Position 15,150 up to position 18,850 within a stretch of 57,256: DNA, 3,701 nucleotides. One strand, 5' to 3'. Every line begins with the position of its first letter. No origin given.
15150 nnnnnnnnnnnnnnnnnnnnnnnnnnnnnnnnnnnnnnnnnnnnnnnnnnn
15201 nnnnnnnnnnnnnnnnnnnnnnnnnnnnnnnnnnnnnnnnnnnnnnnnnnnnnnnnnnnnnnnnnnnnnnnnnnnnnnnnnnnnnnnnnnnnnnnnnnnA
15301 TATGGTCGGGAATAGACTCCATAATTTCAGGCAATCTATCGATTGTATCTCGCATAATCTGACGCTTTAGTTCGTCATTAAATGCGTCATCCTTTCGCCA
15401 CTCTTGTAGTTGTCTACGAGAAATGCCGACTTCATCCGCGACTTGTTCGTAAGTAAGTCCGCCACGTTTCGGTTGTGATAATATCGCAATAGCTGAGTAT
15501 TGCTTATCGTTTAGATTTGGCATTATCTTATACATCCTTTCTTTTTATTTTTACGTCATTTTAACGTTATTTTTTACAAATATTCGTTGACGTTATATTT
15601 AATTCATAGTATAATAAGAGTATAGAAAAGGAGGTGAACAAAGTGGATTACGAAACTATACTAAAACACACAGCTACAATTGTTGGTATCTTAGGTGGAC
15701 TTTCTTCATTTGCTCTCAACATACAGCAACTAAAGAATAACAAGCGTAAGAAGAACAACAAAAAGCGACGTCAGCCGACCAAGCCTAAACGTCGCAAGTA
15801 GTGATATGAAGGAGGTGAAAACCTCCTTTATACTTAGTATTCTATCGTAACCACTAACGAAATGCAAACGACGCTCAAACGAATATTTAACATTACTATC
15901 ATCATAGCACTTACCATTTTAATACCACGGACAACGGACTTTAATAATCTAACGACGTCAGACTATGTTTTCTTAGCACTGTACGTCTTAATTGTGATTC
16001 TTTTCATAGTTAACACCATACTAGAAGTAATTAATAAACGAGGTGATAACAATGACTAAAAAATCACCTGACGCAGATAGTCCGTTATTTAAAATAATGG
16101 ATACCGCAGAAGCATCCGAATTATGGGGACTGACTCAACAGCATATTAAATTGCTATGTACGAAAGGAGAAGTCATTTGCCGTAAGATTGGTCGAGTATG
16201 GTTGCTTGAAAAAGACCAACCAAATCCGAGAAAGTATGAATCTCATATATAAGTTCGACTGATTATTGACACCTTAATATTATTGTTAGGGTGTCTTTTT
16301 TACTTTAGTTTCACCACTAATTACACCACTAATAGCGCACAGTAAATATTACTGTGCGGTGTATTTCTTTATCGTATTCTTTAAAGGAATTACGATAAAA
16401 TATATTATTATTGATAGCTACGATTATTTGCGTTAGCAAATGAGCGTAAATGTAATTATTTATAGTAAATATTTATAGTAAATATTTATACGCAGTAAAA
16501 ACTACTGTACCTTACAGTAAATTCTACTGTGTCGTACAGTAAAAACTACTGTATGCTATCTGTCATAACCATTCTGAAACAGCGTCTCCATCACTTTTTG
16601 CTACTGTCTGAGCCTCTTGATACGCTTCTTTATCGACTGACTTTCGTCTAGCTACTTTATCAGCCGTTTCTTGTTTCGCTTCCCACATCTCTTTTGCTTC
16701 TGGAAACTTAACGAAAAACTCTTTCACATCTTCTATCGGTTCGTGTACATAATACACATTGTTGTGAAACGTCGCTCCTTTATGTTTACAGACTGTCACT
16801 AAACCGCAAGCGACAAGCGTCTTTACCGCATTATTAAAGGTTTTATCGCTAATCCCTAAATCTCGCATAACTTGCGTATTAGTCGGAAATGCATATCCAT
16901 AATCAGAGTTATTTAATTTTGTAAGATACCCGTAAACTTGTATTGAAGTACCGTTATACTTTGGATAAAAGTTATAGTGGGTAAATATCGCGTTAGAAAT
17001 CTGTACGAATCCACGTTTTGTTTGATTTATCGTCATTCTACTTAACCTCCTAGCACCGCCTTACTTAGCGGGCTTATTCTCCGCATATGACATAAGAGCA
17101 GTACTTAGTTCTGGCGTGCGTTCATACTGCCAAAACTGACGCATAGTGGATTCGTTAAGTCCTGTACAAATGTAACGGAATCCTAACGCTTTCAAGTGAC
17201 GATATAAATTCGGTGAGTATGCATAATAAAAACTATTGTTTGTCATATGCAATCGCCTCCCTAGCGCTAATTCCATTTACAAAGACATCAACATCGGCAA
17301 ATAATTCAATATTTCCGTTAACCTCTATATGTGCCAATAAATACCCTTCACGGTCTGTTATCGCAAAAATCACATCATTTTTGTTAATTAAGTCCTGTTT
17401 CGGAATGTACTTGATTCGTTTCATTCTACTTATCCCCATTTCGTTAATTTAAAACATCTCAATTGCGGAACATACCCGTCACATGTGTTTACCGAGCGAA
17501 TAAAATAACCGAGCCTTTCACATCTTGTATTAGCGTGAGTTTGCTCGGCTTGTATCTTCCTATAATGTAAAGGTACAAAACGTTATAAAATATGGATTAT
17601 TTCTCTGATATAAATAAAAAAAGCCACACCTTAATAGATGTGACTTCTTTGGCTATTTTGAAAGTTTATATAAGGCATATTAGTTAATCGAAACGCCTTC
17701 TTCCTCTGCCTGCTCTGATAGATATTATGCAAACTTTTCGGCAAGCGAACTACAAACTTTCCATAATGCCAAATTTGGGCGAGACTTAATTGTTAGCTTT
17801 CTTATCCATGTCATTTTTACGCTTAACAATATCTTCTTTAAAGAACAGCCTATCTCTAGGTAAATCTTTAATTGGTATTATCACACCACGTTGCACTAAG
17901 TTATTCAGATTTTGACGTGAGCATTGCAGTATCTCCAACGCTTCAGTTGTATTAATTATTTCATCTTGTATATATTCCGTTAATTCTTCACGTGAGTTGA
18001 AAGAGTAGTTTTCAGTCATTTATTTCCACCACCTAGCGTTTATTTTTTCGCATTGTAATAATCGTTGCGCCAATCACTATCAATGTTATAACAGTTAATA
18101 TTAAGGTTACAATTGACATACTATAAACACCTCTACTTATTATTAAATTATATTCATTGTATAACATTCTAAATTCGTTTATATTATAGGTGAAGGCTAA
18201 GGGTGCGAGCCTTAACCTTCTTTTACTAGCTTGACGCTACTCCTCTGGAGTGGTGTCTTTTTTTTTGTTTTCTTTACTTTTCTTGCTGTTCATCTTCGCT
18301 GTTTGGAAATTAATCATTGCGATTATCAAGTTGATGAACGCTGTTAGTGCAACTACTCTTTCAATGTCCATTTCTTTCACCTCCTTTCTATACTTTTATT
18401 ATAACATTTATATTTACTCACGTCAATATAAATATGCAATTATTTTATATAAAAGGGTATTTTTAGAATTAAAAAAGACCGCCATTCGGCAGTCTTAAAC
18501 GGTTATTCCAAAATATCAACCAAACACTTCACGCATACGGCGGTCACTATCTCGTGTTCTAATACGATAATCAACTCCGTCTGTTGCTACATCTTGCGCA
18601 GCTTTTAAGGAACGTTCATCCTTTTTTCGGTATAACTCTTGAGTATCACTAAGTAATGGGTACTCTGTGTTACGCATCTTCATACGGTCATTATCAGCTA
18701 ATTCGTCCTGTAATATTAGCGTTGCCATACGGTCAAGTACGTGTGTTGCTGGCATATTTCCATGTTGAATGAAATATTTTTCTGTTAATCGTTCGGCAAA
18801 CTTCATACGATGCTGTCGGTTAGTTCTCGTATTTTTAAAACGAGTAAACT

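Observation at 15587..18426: Two paralogous three-gene cassettes in inverted orientation bracket the iteron array and initiator-like genes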

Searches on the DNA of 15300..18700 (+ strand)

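Call 3: search_dna_similar(query=window:15300-18700:+, collection=phages, mode=near, max_rows=30)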
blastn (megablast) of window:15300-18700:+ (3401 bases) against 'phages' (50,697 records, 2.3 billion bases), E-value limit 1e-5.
No match.

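Call 11: search_dna_similar(query=window:15500-18500:+, collection=phages, mode=distant, max_rows=30)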
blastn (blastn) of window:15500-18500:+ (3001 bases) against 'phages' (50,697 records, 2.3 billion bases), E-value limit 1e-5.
Records with a match: 2; places in all: 2; records where one place covers at least 80% of the query: 0.
Best place of each record, by identity: 80-90% 1; 60-80% 1.
By first word of the organism name: Bacillus 2.
By host as written in the record: Lysinibacillus fusiformis 1; - 1.
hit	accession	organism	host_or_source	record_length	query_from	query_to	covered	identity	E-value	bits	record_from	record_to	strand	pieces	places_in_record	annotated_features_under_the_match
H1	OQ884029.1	Bacillus phage SDFMU_Pfc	Lysinibacillus fusiformis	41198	2499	2907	14%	74.5%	2e-67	264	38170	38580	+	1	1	hypothetical protein (x2)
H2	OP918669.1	Bacillus phage yong1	Bacillus subtilis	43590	2879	2936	2%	84.5%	3e-7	65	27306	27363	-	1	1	none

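Call 12: search_dna_similar(query=window:15500-18500:+, collection=plasmids, mode=distant, max_rows=30)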
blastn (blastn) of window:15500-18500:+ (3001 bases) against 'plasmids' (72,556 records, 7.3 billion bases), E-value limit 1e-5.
Records with a match: 13; places in all: 14; records where one place covers at least 80% of the query: 0.
Best place of each record, by identity: 95-99% 13.
By first word of the organism name: Bacillus 13.
By predicted mobility (MOB-suite, as given by PLSDB): non-mobilizable 13.
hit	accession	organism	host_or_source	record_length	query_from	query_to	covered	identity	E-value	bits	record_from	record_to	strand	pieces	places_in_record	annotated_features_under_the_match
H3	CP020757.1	Bacillus thuringiensis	Single cell,Tissue, animal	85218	111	150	1%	95.2%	9e-7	65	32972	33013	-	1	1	none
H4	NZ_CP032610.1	Bacillus thuringiensis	single cell,soil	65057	111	150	1%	95.2%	9e-7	65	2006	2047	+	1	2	hypothetical protein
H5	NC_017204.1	Bacillus thuringiensis serovar chinensis CT-43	-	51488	111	150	1%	95.2%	9e-7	65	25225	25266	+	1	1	hypothetical protein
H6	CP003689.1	Bacillus thuringiensis MC28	-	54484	111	150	1%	95.2%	9e-7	65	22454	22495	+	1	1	none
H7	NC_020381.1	Bacillus thuringiensis serovar thuringiensis str. IS5056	-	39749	111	150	1%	95.2%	9e-7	65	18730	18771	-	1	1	hypothetical protein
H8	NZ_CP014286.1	Bacillus thuringiensis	cell culture,soil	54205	111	150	1%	95.2%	9e-7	65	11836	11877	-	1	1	hypothetical protein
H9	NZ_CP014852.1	Bacillus thuringiensis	soil,soil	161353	111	150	1%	95.2%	9e-7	65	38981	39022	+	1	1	hypothetical protein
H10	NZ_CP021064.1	Bacillus thuringiensis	Environment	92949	111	150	1%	95.2%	9e-7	65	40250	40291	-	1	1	hypothetical protein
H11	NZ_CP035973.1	Bacillus mycoides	cell culture,soil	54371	111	150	1%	95.2%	9e-7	65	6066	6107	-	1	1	hypothetical protein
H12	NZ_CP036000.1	Bacillus mycoides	cell culture,soil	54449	111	150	1%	95.2%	9e-7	65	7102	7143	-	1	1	hypothetical protein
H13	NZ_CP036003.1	Bacillus mycoides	cell culture,soil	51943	111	150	1%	95.2%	9e-7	65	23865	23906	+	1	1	hypothetical protein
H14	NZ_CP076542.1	Bacillus thuringiensis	-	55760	111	150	1%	95.2%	9e-7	65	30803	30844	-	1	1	hypothetical protein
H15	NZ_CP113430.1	Bacillus cereus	cell culture,petroleum sludge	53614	111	150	1%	95.2%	9e-7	65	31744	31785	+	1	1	hypothetical protein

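Call 13: get_annotated_region(hit=H1, flank=4000)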
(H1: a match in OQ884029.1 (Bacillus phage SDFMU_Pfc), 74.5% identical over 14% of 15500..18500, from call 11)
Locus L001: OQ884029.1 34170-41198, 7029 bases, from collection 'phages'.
description: Bacillus phage SDFMU_Pfc, complete genome.
organism: Bacillus phage SDFMU_Pfc (NCBI taxid 3076127)
taxonomy: Viruses; Duplodnaviria; Heunggongvirae; Uroviricota; Caudoviricetes; Gochnauervirinae
host: Lysinibacillus fusiformis; source: housefly larval intestines; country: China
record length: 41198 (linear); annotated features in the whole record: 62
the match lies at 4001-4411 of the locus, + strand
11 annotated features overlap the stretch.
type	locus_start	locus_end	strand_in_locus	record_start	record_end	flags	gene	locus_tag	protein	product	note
CDS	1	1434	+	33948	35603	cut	-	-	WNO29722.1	hypothetical protein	hypothetical protein#363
CDS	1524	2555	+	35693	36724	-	-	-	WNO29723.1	hypothetical protein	hypothetical protein#370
CDS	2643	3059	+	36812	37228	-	-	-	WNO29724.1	holin family protein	holin family protein#377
CDS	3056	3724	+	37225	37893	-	-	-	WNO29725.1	endolysin-like protein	endolysin-like protein#384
CDS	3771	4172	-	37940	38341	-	-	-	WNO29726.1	hypothetical protein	hypothetical protein#391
CDS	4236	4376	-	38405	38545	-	-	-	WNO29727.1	hypothetical protein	hypothetical protein#398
CDS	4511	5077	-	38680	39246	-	-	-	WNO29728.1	hypothetical protein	hypothetical protein#405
CDS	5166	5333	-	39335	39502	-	-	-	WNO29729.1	hypothetical protein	hypothetical protein#412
CDS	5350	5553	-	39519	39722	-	-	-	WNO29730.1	hypothetical protein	hypothetical protein#419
CDS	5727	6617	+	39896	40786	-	-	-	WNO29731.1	HTH domain-containing protein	HTH domain-containing protein#426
CDS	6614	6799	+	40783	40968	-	-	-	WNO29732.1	hypothetical protein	hypothetical protein#433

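Call 14: get_annotated_region(hit=H5, flank=3000)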
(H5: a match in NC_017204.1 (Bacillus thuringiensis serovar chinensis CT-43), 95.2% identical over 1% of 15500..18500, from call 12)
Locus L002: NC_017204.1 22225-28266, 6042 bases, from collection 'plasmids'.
description: Bacillus thuringiensis serovar chinensis CT-43 plasmid pCT51, complete sequence
organism: Bacillus thuringiensis serovar chinensis CT-43 (NCBI taxid 541229)
taxonomy: Bacteria; Bacillota; Bacilli; Bacillales; Bacillaceae; Bacillus; Bacillus thuringiensis; Bacillus thuringiensis serovar chinensis CT-43
host: -; source: -; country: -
typing (MOB-suite, as given by PLSDB): non-mobilizable
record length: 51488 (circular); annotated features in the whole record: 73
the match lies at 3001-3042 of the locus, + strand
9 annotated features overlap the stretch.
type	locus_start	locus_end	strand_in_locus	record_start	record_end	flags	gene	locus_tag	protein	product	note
CDS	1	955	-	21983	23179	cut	-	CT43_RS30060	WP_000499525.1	IS110-like element ISBth13 family transposase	-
CDS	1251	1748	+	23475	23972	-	-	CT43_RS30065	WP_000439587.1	phage holin family protein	-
CDS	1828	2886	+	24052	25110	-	-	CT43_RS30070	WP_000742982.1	N-acetylmuramoyl-L-alanine amidase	GO:0009253 - peptidoglycan catabolic process [Evidence IEA]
CDS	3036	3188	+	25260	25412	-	-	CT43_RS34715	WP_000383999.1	hypothetical protein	-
CDS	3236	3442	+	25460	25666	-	-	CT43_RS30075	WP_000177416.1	hypothetical protein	-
CDS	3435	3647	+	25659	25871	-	-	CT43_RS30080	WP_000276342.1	hypothetical protein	-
CDS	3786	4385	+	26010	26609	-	-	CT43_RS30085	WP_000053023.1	hypothetical protein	-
CDS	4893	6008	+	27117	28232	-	-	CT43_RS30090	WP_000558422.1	tetratricopeptide repeat protein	-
CDS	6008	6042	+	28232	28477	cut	-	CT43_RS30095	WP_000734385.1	hypothetical protein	-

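Call 15: get_annotated_region(hit=H2, flank=3000)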
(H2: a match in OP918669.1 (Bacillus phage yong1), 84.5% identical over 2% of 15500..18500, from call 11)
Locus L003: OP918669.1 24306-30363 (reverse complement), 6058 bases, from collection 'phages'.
description: Bacillus phage yong1, complete genome.
organism: Bacillus phage yong1 (NCBI taxid 3003726)
taxonomy: Viruses; Duplodnaviria; Heunggongvirae; Uroviricota; Caudoviricetes; Spizizenvirus
host: -; source: Bacillus subtilis; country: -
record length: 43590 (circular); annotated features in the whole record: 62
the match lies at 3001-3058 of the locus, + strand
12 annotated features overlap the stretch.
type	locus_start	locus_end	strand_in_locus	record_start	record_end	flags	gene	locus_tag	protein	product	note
CDS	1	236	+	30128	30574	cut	-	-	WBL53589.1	ImmA/IrrE family metallo-endopeptidase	-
CDS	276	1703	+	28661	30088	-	-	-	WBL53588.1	recombinase family protein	-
CDS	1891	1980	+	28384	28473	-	-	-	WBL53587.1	hypothetical protein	-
CDS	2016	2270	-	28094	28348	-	-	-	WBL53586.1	hypothetical protein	-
CDS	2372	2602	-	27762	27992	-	-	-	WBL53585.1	DNA-binding protein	-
CDS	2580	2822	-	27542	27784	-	-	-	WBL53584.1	hypothetical protein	-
CDS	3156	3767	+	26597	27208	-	-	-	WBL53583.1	hypothetical protein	-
CDS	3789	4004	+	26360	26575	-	-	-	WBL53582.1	hypothetical protein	-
CDS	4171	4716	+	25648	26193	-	-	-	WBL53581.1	hypothetical protein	-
CDS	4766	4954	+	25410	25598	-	-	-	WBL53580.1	hypothetical protein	-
CDS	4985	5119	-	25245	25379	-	-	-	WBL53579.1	hypothetical protein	-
CDS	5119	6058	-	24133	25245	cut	-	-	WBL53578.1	response regulator aspartate phosphatase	-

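Call 54: build_rna_model(alignment_id=A1, structure=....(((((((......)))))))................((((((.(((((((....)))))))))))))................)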
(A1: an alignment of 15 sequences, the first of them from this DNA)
Model R1 built from alignment A1 (15 sequences, 87 columns); structure: as given.
model positions 80; base pairs 20; branch points 1; effective number of sequences 2.33; information 0.709 bits per position. Calibrated on 0.2 Mb of random sequence (short: E-values are rough).
structure used (alignment columns):
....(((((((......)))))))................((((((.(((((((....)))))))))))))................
